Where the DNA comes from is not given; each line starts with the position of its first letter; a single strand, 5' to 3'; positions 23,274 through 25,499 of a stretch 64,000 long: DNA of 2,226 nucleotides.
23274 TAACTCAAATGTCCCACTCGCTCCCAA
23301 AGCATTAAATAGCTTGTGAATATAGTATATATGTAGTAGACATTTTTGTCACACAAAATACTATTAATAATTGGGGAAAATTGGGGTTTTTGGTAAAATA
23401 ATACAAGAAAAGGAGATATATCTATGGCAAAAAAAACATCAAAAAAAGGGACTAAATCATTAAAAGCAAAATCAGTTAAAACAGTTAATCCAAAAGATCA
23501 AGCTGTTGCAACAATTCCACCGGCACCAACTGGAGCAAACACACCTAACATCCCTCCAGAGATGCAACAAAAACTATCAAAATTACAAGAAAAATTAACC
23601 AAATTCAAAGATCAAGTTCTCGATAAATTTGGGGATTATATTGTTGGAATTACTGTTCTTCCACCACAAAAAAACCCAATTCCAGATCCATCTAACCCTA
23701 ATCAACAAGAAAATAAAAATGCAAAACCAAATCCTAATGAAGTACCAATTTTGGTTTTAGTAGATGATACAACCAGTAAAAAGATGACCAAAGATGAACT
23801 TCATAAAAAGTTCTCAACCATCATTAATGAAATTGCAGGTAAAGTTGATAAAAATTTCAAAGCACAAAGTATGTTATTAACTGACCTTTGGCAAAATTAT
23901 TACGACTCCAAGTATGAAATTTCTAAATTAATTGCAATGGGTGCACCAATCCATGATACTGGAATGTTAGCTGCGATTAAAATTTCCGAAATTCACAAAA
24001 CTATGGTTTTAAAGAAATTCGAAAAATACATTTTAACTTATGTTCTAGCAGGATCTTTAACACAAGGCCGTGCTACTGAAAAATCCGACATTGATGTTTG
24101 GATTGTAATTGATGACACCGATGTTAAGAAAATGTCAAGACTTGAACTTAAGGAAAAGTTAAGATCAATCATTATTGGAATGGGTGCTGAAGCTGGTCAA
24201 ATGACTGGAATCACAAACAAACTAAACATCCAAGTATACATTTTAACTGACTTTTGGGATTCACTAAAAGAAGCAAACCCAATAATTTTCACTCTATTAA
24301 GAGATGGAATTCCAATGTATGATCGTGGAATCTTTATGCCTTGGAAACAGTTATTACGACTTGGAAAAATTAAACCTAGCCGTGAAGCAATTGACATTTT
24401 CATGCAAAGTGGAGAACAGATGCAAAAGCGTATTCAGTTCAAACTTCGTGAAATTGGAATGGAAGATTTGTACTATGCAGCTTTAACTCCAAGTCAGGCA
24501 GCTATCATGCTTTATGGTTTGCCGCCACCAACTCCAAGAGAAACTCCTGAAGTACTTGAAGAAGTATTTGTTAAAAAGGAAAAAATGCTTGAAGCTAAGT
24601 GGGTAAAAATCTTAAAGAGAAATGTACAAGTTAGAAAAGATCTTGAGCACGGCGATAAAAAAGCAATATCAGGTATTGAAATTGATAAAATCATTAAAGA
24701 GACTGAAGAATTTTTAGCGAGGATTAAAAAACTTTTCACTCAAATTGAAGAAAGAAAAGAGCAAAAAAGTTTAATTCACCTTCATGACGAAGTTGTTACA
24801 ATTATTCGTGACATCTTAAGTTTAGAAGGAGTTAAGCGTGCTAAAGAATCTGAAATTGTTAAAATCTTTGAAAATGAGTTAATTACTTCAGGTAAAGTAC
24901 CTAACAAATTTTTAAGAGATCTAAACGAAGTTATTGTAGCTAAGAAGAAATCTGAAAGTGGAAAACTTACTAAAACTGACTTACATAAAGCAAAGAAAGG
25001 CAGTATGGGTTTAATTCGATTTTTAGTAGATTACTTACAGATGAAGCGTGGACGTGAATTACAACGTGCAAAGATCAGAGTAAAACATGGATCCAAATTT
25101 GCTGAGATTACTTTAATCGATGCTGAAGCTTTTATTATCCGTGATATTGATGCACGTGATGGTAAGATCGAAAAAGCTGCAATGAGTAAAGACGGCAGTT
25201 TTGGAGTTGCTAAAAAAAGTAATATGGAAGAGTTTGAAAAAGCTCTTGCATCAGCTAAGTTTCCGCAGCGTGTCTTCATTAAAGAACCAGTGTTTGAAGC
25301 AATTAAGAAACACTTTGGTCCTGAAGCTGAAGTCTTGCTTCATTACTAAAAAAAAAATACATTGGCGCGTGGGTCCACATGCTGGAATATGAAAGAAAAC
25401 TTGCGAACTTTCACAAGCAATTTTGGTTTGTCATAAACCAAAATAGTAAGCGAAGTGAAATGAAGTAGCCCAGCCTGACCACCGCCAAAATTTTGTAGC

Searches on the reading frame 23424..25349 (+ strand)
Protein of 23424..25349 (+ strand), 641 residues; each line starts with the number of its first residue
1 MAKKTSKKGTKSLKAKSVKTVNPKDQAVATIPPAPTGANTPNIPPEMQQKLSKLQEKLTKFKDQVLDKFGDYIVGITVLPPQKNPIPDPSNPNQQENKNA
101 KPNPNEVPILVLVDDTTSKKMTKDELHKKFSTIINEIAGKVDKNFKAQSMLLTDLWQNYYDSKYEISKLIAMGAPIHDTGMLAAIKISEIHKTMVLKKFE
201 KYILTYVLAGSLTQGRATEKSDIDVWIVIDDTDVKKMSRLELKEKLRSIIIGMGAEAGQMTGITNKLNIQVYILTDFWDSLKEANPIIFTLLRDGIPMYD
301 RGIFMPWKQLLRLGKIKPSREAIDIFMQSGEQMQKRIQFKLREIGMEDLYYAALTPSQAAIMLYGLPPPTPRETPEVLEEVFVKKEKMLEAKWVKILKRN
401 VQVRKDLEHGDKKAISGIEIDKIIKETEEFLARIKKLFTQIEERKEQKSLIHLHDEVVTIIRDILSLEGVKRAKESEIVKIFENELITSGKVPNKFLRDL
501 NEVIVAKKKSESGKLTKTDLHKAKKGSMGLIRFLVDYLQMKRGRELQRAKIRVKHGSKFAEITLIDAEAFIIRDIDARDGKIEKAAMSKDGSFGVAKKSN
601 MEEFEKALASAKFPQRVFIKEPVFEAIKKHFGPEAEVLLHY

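Call 8: search_protein_families(library=pfam, proteins=[window:23424-25349:+], max_evalue=0.001)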
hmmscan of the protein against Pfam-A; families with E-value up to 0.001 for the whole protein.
window:23424-25349:+ (641 aa): 3 families
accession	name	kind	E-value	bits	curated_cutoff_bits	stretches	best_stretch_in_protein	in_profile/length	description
PF18765.7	Polbeta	-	3.6e-05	24.3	26.9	1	200-249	8-58/93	Polymerase beta, Nucleotidyltransferase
PF01909.29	NTP_transf_2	-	0.00042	21.1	21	1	199-242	12-57/93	Nucleotidyltransferase domain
PF12633.13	Adenyl_cycl_N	-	0.00068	20.1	27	0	200-249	89-137/199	Adenylate cyclase NT domain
